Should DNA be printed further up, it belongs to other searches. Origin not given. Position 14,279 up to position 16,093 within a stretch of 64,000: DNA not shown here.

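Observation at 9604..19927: Sulfatase plus FGE plus HisD-family (HpsN-like) dehydrogenase plus TRAP transporter operon: candidate pathway for a sulfated/sulfonated C3-C4 compound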

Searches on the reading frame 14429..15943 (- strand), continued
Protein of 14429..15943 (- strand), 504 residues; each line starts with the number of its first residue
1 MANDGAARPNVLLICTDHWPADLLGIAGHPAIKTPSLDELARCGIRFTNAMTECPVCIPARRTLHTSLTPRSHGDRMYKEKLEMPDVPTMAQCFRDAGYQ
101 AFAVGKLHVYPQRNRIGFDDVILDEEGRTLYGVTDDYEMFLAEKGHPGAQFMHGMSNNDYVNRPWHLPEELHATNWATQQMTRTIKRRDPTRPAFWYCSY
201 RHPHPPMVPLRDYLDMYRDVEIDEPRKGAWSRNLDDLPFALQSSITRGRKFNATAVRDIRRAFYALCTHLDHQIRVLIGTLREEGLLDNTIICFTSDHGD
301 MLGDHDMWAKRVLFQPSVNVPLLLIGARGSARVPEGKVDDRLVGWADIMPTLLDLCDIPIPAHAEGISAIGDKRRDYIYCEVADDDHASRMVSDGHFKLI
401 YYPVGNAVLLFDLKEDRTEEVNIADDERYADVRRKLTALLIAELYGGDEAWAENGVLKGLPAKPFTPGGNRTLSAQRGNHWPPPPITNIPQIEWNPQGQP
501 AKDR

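Call 38: find_homologous_proteins(query=window:14429-15943:-, max_evalue=1e-100)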
Query window:14429-15943:- (504 aa): 2693 proteins with E <= 1e-100 among 8000 candidates; the best 120 are listed.
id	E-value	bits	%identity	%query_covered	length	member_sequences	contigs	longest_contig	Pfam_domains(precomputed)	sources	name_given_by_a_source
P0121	0.0e+0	1206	100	100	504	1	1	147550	PF01663.28,PF16347.11,PF00884.29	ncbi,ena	-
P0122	7.0e-291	984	81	98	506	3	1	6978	PF01663.28,PF16347.11,PF00884.29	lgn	-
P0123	6.0e-290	981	80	100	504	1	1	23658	PF01663.28,PF16347.11,PF00884.29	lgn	-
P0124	2.6e-286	969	79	100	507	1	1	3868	PF01663.28,PF16347.11,PF00884.29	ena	-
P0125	5.1e-280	948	78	97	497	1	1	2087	PF01663.28,PF16347.11,PF00884.29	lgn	-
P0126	1.4e-278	943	78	97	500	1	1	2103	PF01663.28,PF16347.11,PF00884.29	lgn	-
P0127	1.3e-276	937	79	95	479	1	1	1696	PF01663.28,PF16347.11,PF00884.29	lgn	-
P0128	3.1e-275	932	78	97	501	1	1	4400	PF01663.28,PF16347.11,PF00884.29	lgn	-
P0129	3.0e-266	902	76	97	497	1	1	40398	PF01663.28,PF16347.11,PF00884.29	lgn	-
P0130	3.8e-264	896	75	97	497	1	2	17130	PF01663.28,PF16347.11,PF00884.29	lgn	-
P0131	1.1e-263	894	75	97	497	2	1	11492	PF01663.28,PF16347.11,PF00884.29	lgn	-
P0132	2.9e-263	893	73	98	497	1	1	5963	PF01663.28,PF16347.11,PF00884.29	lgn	-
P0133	1.0e-257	874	73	97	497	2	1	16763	PF01663.28,PF16347.11,PF00884.29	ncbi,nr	nr:sulfatase-like hydrolase/transferase [Oceaniglobus trochenteri]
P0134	2.8e-247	840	69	99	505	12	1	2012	PF01663.28,PF16347.11,PF00884.29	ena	-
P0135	1.8e-245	834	69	98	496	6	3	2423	PF01663.28,PF16347.11,PF00884.29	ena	-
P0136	6.4e-245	832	69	98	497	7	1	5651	PF16347.11,PF00884.29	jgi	jgi:arylsulfatase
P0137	3.2e-239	813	68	97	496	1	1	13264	PF16347.11,PF00884.29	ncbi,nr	ncbi:sulfatase-like hydrolase/transferase [Candidatus Poribacteria bacterium]|nr:sulfatase-like hydr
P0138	6.1e-236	802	66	98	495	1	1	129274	PF01663.28,PF16347.11,PF00884.29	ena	-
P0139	5.4e-235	799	66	98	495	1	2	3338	PF01663.28,PF16347.11,PF00884.29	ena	-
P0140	8.6e-235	799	65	98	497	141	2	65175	PF01663.28,PF16347.11,PF00884.29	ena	-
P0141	1.8e-234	798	67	97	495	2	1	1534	PF16347.11,PF00884.29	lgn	-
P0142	2.2e-234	797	66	97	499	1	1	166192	PF16347.11,PF00884.29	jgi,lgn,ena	-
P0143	4.4e-234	796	66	98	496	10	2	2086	PF01663.28,PF16347.11,PF00884.29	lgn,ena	-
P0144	2.6e-233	794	65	98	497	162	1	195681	PF16347.11,PF00884.29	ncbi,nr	ncbi:arylsulfatase [Candidatus Poribacteria bacterium]|nr:MAG: arylsulfatase [Candidatus Poribacteri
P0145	1.9e-230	784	66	98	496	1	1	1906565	PF01663.28,PF16347.11,PF00884.29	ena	-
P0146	2.0e-230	784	65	98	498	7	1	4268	PF16347.11,PF00884.29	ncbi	-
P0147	2.1e-230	784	66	97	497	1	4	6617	PF16347.11,PF00884.29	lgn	-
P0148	2.4e-230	784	66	97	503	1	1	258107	PF01663.28,PF16347.11,PF00884.29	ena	-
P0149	6.9e-230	783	66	97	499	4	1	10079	PF01663.28,PF16347.11,PF00884.29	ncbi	-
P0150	1.1e-229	782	65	97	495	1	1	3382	PF16347.11,PF00884.29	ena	-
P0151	3.2e-229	780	64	99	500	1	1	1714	PF16347.11,PF00884.29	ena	-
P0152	4.0e-229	780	65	97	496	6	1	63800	PF16347.11,PF00884.29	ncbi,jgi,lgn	-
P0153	1.1e-228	779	64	98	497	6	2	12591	PF01663.28,PF16347.11,PF00884.29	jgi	jgi:arylsulfatase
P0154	1.4e-227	775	64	97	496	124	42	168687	PF01663.28,PF16347.11,PF00884.29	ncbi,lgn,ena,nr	ncbi:TPA: arylsulfatase [Candidatus Poribacteria bacterium]|nr:arylsulfatase [Candidatus Poribacteri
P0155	2.5e-227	774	64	97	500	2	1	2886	PF16347.11,PF00884.29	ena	-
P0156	5.6e-227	773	64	98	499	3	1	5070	PF01663.28,PF16347.11,PF00884.29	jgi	jgi:choline-sulfatase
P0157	1.8e-226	771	65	97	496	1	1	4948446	PF01663.28,PF16347.11,PF00884.29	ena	-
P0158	4.6e-226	770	65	97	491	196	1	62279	PF01663.28,PF16347.11,PF00884.29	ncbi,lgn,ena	-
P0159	5.6e-226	770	62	98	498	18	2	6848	PF01663.28,PF16347.11,PF00884.29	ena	-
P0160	1.4e-225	768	65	97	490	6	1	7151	PF02995.23,PF01663.28,PF16347.11,PF00884.29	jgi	jgi:arylsulfatase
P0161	3.8e-225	767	63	98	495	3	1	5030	PF01663.28,PF16347.11,PF00884.29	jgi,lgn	jgi:arylsulfatase A-like enzyme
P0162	4.4e-225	767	63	99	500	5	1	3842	PF16347.11,PF00884.29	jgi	jgi:arylsulfatase A-like enzyme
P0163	7.2e-225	766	66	97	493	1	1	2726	PF01663.28,PF16347.11,PF00884.29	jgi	-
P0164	1.1e-224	765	64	97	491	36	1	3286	PF01663.28,PF16347.11,PF00884.29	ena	-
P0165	1.2e-224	765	63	99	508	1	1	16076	PF16347.11,PF00884.29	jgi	jgi:arylsulfatase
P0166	1.3e-224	765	64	97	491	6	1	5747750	PF01663.28,PF16347.11,PF00884.29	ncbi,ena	-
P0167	1.3e-224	765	64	97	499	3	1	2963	PF16347.11,PF00884.29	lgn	-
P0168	1.7e-224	765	64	97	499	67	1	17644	PF01663.28,PF16347.11,PF00884.29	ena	-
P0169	5.0e-224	763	64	97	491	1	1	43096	PF01663.28,PF16347.11,PF00884.29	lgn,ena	-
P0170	7.4e-224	763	66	97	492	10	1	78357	PF01663.28,PF16347.11,PF00884.29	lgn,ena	-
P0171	1.0e-223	762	64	97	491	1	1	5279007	PF01663.28,PF16347.11,PF00884.29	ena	-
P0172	1.7e-223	761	65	97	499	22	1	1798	PF01663.28,PF16347.11,PF00884.29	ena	-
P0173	2.2e-223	761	64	98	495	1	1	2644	PF02995.23,PF16347.11,PF00884.29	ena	-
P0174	2.4e-223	761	62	98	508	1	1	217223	PF01663.28,PF16347.11,PF00884.29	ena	-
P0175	3.3e-223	760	64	97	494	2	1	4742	PF16347.11,PF00884.29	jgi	jgi:arylsulfatase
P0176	3.8e-223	760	64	97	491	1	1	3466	PF01663.28,PF16347.11,PF00884.29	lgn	-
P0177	4.9e-223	760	62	98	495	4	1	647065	PF01663.28,PF16347.11,PF00884.29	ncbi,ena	-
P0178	7.8e-223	759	65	97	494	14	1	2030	PF01663.28,PF16347.11,PF00884.29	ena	-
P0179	9.6e-223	759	64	97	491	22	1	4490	PF01663.28,PF16347.11,PF00884.29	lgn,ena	-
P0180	1.2e-222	759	63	97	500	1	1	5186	PF16347.11,PF00884.29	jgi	-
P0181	1.2e-222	759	65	98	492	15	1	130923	PF01663.28,PF16347.11,PF00884.29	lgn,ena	-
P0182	3.2e-222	757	64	97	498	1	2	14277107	PF01663.28,PF16347.11,PF00884.29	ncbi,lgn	ncbi:MAG: sulfatase-like hydrolase/transferase [Caldilineaceae bacterium]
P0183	3.9e-222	757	63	97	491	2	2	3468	PF01663.28,PF16347.11,PF00884.29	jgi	jgi:arylsulfatase A-like enzyme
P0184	6.5e-222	756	62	98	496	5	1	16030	PF01663.28,PF16347.11,PF00884.29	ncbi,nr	ncbi:MAG: sulfatase-like hydrolase/transferase [Caldilineaceae bacterium]|nr:sulfatase-like hydrolas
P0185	1.0e-221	756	63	97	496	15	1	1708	PF01663.28,PF16347.11,PF00884.29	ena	-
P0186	2.0e-221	755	64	97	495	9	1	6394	PF01663.28,PF16347.11,PF00884.29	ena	-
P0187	1.0e-220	752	64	97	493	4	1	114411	PF16347.11,PF00884.29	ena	-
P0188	1.2e-220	752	64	97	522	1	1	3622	PF01663.28,PF16347.11,PF00884.29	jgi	jgi:arylsulfatase A-like enzyme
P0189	1.3e-220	752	63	97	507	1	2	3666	PF16347.11,PF00884.29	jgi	jgi:arylsulfatase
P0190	1.6e-220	752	64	97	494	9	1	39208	PF01663.28,PF16347.11,PF00884.29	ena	-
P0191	2.1e-220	751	62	98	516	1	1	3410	PF16347.11,PF00884.29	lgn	-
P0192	3.6e-220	750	63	98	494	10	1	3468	PF01663.28,PF16347.11,PF00884.29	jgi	jgi:arylsulfatase A-like enzyme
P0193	4.1e-220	750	65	97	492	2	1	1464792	PF01663.28,PF16347.11,PF00884.29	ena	-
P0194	4.7e-220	750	63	97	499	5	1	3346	PF01663.28,PF16347.11,PF00884.29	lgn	-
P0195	8.7e-220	749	62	97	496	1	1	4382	PF16347.11,PF00884.29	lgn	-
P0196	9.4e-220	749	64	97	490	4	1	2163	PF01663.28,PF16347.11,PF00884.29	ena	-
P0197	1.3e-219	749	64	98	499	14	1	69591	PF01663.28,PF16347.11,PF00884.29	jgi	-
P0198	1.7e-219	748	63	99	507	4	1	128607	PF16347.11,PF00884.29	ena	-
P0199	1.7e-219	748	64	98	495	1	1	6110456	PF01663.28,PF16347.11,PF00884.29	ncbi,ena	-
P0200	2.6e-219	748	63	97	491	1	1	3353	PF16347.11,PF00884.29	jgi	jgi:arylsulfatase A-like enzyme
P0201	2.8e-219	748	60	98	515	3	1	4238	PF01663.28,PF16347.11,PF00884.29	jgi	-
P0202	2.9e-219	747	63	97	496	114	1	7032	PF01663.28,PF16347.11,PF00884.29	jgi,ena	-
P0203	7.9e-219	746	62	98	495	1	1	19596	PF16347.11,PF00884.29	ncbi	-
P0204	1.1e-218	746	63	98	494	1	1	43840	PF16347.11,PF00884.29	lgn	-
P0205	2.0e-218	745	63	97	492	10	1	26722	PF16347.11,PF00884.29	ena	-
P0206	2.2e-218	745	64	97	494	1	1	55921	PF01663.28,PF16347.11,PF00884.29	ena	-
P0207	2.3e-218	744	65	94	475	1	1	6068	PF16347.11,PF00884.29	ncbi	ncbi:MAG: sulfatase-like hydrolase/transferase, partial [Chloroflexota bacterium]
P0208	2.7e-218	744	63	97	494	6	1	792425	PF16347.11,PF00884.29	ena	-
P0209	3.7e-218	744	62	97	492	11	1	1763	PF01663.28,PF16347.11,PF00884.29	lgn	-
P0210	4.9e-218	743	63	97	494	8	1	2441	PF16347.11,PF00884.29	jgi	jgi:arylsulfatase A-like enzyme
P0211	5.1e-218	743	64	97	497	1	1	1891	PF16347.11,PF00884.29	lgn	-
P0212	5.2e-218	743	64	97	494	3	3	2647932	PF01663.28,PF16347.11,PF00884.29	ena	-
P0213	6.3e-218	743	63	97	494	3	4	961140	PF01663.28,PF16347.11,PF00884.29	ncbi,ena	-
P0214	6.8e-218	743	62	97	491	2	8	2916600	PF01663.28,PF16347.11,PF00884.29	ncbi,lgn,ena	-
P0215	1.1e-217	742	62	97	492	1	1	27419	PF01663.28,PF16347.11,PF00884.29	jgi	jgi:arylsulfatase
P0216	1.8e-217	742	63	97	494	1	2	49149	PF01663.28,PF16347.11,PF00884.29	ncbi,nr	ncbi:MAG: sulfatase-like hydrolase/transferase [Bryobacterales bacterium]|nr:sulfatase-like hydrolas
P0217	1.9e-217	741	62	98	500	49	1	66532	PF01663.28,PF16347.11,PF00884.29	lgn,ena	-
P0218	2.4e-217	741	63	97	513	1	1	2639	PF16347.11,PF00884.29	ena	-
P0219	2.4e-217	741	63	98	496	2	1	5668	PF01663.28,PF16347.11,PF00884.29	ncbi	-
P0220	2.6e-217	741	63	97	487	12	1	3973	PF01663.28,PF16347.11,PF00884.29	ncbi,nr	ncbi:MAG: sulfatase-like hydrolase/transferase [Opitutales bacterium]|nr:sulfatase-like hydrolase/tr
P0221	2.9e-217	741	63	97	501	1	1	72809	PF01663.28,PF16347.11,PF00884.29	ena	-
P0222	3.1e-217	741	64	96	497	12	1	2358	PF16347.11,PF00884.29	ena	-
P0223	3.1e-217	741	63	97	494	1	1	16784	PF01663.28,PF16347.11,PF00884.29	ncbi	-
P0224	3.4e-217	741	63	97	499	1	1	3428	PF01663.28,PF16347.11,PF00884.29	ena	-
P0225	5.9e-217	740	62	97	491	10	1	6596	PF01663.28,PF16347.11,PF00884.29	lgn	-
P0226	7.6e-217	739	61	99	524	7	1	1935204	PF01663.28,PF16347.11,PF00884.29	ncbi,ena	-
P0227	7.8e-217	739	64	97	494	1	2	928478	PF01663.28,PF16347.11,PF00884.29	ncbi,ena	-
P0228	8.7e-217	739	63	97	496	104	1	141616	PF01663.28,PF16347.11,PF00884.29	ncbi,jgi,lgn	-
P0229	9.6e-217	739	63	97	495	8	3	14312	PF16347.11,PF00884.29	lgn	-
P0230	1.0e-216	739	64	97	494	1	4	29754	PF01663.28,PF16347.11,PF00884.29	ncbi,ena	-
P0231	1.1e-216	739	64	96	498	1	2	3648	PF01663.28,PF16347.11,PF00884.29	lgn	-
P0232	1.1e-216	739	63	97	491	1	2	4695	PF16347.11,PF00884.29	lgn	-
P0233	1.3e-216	739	63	97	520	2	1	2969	PF01663.28,PF16347.11,PF00884.29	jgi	jgi:arylsulfatase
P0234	1.7e-216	738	62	97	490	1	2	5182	PF01663.28,PF16347.11,PF00884.29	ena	-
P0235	1.8e-216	738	63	97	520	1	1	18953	PF01663.28,PF16347.11,PF00884.29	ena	-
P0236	2.2e-216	738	63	97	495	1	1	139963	PF01663.28,PF16347.11,PF00884.29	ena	-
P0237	2.5e-216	738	63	97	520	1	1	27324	PF01663.28,PF16347.11,PF00884.29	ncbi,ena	-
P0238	3.5e-216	737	61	98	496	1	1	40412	PF01663.28,PF16347.11,PF00884.29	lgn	-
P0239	3.7e-216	737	62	98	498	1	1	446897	PF01663.28,PF16347.11,PF00884.29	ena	-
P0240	4.6e-216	737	62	97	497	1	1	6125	PF16347.11,PF00884.29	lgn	-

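Call 39: find_encoding_contigs(protein=P0123, flank=10000, max_places=1)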
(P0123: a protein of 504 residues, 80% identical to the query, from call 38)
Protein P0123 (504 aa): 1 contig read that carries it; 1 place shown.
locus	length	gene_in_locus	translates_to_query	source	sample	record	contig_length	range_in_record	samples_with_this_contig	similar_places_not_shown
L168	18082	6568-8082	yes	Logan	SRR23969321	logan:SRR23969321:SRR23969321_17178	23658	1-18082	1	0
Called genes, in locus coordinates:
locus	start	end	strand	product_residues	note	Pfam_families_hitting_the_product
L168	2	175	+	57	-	?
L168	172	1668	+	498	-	PF00072:Response_reg, PF13188:PAS_8 (faint), PF00989:PAS (weak), PF08448:PAS_4, PF13426:PAS_9, PF00512:HisKA, PF02518:HATPase_c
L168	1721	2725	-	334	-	PF13379:NMT1_2 (weak), PF09084:NMT1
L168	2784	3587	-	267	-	PF00005:ABC_tran, PF13304:AAA_21 (faint)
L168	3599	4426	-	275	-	PF00528:BPD_transp_1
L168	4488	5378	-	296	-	PF09339:HTH_IclR, PF12802:MarR_2 (weak), PF01614:IclR_C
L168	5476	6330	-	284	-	PF03781:FGE-sulfatase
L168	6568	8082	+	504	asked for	PF00884:Sulfatase, PF01663:Phosphodiest (faint), PF16347:SGSH_C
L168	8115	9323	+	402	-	PF03480:DctP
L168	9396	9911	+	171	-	PF04290:DctQ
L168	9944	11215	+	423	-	PF06808:DctM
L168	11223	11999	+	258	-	PF00106:adh_short, PF08659:KR, PF13561:adh_short_C2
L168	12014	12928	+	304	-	PF03446:NAD_binding_2, PF03807:F420_oxidored, PF14833:NAD_binding_11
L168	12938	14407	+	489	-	PF00682:HMGL-like, PF02436:PYC_OADA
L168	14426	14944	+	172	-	PF00364:Biotin_lipoyl, PF25984:BSH_YknX (faint)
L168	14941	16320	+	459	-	PF00289:Biotin_carb_N, PF02786:CPSase_L_D2, PF07478:Dala_Dala_lig_C, PF02785:Biotin_carb_C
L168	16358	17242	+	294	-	PF05853:BKACE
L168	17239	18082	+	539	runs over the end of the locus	PF00732:GMC_oxred_N, PF05199:GMC_oxred_C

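Call 40: find_encoding_contigs(protein=P0129, flank=10000, max_places=1)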
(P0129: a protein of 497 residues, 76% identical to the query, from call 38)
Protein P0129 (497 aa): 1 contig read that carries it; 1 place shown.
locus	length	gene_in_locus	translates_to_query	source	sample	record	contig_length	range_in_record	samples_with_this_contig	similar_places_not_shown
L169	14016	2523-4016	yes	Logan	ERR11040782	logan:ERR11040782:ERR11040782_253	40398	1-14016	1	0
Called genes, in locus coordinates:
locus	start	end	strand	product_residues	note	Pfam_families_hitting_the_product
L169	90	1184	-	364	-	PF00356:LacI, PF00532:Peripla_BP_1, PF13407:Peripla_BP_4, PF13377:Peripla_BP_3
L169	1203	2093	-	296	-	PF03781:FGE-sulfatase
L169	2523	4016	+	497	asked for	PF00884:Sulfatase, PF01663:Phosphodiest (faint), PF16347:SGSH_C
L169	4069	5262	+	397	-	PF03480:DctP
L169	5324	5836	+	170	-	PF04290:DctQ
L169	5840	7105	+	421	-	PF06808:DctM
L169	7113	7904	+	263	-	PF00106:adh_short, PF08659:KR, PF23441:SDR (faint), PF13561:adh_short_C2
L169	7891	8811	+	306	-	PF03446:NAD_binding_2, PF03807:F420_oxidored (faint), PF14833:NAD_binding_11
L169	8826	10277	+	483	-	PF00682:HMGL-like, PF02436:PYC_OADA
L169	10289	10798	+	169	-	PF00364:Biotin_lipoyl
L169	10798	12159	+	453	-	PF00289:Biotin_carb_N, PF02786:CPSase_L_D2, PF07478:Dala_Dala_lig_C, PF02785:Biotin_carb_C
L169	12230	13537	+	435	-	PF00815:Histidinol_dh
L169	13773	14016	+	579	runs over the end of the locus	PF00916:Sulfate_transp, PF01740:STAS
